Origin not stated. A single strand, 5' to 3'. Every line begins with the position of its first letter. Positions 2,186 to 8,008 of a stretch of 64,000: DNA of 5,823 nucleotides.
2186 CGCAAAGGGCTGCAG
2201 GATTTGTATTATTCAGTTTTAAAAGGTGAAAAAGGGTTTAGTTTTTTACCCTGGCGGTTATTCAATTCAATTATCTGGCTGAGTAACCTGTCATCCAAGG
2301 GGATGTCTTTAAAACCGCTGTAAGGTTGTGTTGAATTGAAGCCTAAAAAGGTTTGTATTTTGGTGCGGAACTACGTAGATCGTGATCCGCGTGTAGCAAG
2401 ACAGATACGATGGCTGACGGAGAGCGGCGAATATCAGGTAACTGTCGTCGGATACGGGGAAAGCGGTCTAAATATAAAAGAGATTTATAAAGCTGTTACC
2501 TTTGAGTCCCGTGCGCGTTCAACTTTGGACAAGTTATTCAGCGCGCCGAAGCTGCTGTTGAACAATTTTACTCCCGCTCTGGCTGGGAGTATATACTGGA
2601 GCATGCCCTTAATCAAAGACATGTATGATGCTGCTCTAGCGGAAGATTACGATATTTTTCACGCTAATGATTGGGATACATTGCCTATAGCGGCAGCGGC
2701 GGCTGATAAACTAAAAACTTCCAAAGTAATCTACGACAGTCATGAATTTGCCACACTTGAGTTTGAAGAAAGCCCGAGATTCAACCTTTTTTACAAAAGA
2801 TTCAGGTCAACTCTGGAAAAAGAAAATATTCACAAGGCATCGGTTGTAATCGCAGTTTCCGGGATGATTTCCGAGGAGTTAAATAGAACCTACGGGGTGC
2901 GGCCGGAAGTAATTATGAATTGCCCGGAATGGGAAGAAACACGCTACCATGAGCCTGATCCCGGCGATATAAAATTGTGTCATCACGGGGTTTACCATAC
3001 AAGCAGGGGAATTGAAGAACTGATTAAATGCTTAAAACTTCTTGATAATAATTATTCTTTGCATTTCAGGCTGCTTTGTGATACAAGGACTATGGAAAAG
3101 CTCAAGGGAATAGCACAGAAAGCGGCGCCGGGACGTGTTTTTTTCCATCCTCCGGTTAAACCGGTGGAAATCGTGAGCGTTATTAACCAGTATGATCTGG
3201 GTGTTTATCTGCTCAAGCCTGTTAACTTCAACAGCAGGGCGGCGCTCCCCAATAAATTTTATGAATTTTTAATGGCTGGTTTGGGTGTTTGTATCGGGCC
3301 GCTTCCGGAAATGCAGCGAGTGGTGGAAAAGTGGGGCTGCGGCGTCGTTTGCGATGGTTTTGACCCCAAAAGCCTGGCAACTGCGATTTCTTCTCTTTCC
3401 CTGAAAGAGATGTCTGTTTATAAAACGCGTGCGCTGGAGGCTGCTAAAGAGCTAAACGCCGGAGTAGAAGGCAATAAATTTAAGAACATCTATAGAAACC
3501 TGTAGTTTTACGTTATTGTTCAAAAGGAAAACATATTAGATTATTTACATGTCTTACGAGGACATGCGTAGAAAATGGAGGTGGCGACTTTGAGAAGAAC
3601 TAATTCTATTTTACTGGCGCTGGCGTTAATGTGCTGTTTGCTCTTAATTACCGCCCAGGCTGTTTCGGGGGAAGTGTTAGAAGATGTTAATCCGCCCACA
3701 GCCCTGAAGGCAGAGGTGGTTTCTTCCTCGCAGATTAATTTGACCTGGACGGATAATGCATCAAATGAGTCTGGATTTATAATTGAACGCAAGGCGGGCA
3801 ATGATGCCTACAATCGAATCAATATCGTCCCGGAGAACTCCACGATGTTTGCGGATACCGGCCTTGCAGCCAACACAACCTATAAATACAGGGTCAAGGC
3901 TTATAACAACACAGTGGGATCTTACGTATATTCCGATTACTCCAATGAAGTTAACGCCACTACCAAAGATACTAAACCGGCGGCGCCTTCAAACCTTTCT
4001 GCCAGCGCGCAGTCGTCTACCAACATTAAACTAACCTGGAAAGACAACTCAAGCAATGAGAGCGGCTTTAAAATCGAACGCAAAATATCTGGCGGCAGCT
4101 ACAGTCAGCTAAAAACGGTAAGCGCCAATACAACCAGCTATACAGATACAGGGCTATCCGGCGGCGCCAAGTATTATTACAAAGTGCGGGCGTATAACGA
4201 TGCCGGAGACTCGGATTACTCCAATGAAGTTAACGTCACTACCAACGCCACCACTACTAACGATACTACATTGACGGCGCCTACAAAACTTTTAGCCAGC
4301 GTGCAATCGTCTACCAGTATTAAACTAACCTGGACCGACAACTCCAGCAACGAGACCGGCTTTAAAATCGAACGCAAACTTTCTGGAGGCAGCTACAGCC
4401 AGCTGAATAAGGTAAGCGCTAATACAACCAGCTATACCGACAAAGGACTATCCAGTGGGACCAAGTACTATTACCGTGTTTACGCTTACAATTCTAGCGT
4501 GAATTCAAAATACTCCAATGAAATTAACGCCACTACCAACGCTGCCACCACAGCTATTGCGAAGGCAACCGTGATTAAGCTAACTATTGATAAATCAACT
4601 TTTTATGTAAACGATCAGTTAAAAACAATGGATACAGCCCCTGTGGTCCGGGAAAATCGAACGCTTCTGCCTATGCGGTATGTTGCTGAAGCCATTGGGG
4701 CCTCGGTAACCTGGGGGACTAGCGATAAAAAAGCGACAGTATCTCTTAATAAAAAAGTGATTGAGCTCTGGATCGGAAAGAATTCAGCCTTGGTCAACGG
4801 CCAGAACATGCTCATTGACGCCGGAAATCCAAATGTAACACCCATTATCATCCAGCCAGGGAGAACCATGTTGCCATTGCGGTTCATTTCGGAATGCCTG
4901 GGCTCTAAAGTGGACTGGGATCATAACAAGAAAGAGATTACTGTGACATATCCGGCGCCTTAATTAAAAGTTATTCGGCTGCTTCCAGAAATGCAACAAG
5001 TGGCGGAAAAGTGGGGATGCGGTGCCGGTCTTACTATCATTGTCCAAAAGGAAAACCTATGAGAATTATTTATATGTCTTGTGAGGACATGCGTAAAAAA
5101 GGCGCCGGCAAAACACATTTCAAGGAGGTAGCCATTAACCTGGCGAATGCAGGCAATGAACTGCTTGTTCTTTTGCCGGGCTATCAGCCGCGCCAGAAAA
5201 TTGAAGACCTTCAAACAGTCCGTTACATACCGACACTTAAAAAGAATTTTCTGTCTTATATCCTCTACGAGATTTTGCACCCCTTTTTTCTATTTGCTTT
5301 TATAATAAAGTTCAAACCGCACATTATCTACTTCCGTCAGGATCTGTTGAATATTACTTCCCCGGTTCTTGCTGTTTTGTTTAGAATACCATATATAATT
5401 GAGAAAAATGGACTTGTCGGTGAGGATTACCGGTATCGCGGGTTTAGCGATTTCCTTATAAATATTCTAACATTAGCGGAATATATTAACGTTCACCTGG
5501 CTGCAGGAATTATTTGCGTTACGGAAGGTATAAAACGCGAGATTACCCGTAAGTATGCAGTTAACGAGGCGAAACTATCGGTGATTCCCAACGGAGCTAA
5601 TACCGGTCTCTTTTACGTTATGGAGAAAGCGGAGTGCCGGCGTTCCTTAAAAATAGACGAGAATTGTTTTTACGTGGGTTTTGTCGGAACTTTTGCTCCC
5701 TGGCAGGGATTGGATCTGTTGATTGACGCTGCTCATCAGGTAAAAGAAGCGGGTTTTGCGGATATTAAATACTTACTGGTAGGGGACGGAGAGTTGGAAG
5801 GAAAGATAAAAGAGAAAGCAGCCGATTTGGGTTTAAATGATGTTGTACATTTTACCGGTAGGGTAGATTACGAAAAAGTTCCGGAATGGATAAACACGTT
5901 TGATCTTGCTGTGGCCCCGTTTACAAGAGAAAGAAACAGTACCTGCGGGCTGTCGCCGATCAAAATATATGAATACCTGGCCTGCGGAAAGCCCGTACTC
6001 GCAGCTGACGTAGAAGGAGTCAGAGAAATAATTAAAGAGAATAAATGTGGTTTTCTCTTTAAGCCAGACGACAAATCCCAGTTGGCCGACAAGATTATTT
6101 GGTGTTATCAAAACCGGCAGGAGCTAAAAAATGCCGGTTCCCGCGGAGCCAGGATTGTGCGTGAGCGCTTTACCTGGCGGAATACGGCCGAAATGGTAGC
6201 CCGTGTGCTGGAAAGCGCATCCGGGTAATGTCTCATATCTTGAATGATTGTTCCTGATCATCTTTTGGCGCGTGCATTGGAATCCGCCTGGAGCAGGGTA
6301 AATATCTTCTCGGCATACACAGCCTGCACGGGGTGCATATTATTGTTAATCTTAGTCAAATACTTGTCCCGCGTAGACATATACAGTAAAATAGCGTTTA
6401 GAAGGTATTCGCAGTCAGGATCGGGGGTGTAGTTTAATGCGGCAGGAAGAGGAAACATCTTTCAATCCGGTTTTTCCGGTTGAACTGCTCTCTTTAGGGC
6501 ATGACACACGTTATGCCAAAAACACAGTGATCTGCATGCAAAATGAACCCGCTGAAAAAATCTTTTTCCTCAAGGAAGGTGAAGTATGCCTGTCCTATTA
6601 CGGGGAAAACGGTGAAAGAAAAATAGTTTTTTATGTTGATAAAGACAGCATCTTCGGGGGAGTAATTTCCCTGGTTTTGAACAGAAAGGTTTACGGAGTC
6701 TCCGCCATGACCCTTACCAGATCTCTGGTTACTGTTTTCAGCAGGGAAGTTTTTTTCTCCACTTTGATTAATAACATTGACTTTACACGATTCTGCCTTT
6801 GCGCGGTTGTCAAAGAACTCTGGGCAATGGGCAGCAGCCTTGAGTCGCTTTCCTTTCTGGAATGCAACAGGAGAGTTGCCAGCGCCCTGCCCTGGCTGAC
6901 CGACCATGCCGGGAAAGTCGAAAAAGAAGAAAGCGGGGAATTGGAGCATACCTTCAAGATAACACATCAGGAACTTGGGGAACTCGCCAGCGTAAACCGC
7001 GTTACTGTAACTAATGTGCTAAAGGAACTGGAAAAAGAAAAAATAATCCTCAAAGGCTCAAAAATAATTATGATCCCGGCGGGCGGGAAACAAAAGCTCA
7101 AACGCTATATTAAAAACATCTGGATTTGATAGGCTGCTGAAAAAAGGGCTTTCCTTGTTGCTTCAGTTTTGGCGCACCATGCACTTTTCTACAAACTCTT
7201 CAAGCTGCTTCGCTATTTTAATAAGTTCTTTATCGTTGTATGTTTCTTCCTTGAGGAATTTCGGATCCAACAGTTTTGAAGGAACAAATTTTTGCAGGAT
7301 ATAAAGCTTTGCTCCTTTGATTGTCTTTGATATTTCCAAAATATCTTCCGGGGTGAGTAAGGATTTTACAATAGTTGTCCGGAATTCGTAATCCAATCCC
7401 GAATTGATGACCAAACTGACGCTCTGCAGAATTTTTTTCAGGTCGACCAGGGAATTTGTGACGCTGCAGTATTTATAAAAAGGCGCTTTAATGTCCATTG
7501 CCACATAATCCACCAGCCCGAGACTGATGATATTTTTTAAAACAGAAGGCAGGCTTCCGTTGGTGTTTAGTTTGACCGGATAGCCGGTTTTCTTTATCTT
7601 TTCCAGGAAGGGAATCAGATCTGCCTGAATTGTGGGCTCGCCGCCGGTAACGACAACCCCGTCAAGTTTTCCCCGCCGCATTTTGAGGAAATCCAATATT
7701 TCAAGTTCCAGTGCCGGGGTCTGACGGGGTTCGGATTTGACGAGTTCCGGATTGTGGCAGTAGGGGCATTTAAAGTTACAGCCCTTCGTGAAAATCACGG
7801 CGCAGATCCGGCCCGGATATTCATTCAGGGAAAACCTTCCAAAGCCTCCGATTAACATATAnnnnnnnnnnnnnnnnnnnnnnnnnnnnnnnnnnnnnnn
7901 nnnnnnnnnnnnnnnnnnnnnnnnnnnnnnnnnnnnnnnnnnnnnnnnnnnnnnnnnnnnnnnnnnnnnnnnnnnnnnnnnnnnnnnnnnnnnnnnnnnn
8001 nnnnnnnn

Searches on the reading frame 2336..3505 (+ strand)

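Call 7: search_protein_families(library=pfam, proteins=[window:2336-3505:+])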
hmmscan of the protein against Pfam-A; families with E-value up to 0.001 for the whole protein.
window:2336-3505:+ (389 aa): 4 families
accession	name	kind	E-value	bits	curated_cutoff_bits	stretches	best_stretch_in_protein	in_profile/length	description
PF13439.12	Glyco_transf_4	-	4.2e-11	43.6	28.5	1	80-193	48-162/170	Glycosyltransferase Family 4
PF13579.12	Glyco_trans_4_4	-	1.6e-09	38.8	29.7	1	19-193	6-152/158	Glycosyl transferase 4-like domain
PF13692.12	Glyco_trans_1_4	-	1.3e-06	29.2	27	1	214-354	4-139/142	Glycosyl transferases group 1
PF00534.26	Glycos_transf_1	-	3.8e-06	27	26.4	1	203-358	7-159/172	Glycosyl transferases group 1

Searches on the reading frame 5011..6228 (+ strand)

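Call 7: search_protein_families(library=pfam, proteins=[window:5011-6228:+])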
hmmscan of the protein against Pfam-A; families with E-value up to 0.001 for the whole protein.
window:5011-6228:+ (405 aa): 5 families
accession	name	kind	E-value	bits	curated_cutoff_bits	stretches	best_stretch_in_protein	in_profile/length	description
PF00534.26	Glycos_transf_1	-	6.9e-36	123.8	26.4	1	207-379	3-169/172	Glycosyl transferases group 1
PF13692.12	Glyco_trans_1_4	-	3.8e-33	115.2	27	1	221-368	3-142/142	Glycosyl transferases group 1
PF13439.12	Glyco_transf_4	-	1.1e-13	52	28.5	1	35-198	6-168/170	Glycosyltransferase Family 4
PF13524.12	Glyco_trans_1_2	-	6.4e-10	39.6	25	1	252-394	15-140/144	Glycosyl transferase-like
PF13579.12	Glyco_trans_4_4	-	6.7e-07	30.2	29.7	1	34-195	4-158/158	Glycosyl transferase 4-like domain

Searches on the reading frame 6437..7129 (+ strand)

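Call 7: search_protein_families(library=pfam, proteins=[window:6437-7129:+])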
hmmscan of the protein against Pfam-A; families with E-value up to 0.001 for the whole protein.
window:6437-7129:+ (230 aa): 3 families
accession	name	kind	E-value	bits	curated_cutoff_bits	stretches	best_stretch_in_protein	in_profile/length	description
PF00027.35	cNMP_binding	-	2e-14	53.7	27.5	1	25-110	3-86/89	Cyclic nucleotide-binding domain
PF13545.12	HTH_Crp_2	-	1.9e-10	41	27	1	146-213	2-61/70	Crp-like helix-turn-helix domain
PF00392.27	GntR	-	9.8e-05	22.4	27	0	166-204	15-54/64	Bacterial regulatory proteins, gntR family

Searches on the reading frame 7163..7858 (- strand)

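Call 7: search_protein_families(library=pfam, proteins=[window:7163-7858:-])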
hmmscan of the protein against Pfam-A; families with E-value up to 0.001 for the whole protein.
window:7163-7858:- (231 aa): 2 families
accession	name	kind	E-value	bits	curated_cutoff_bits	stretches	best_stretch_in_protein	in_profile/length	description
PF04055.27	Radical_SAM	-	1.7e-22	80.8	29.5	1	21-176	1-162/166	Radical SAM superfamily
PF13353.11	Fer4_12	-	2.8e-10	41.1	22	1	20-124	8-114/137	4Fe-4S single cluster domain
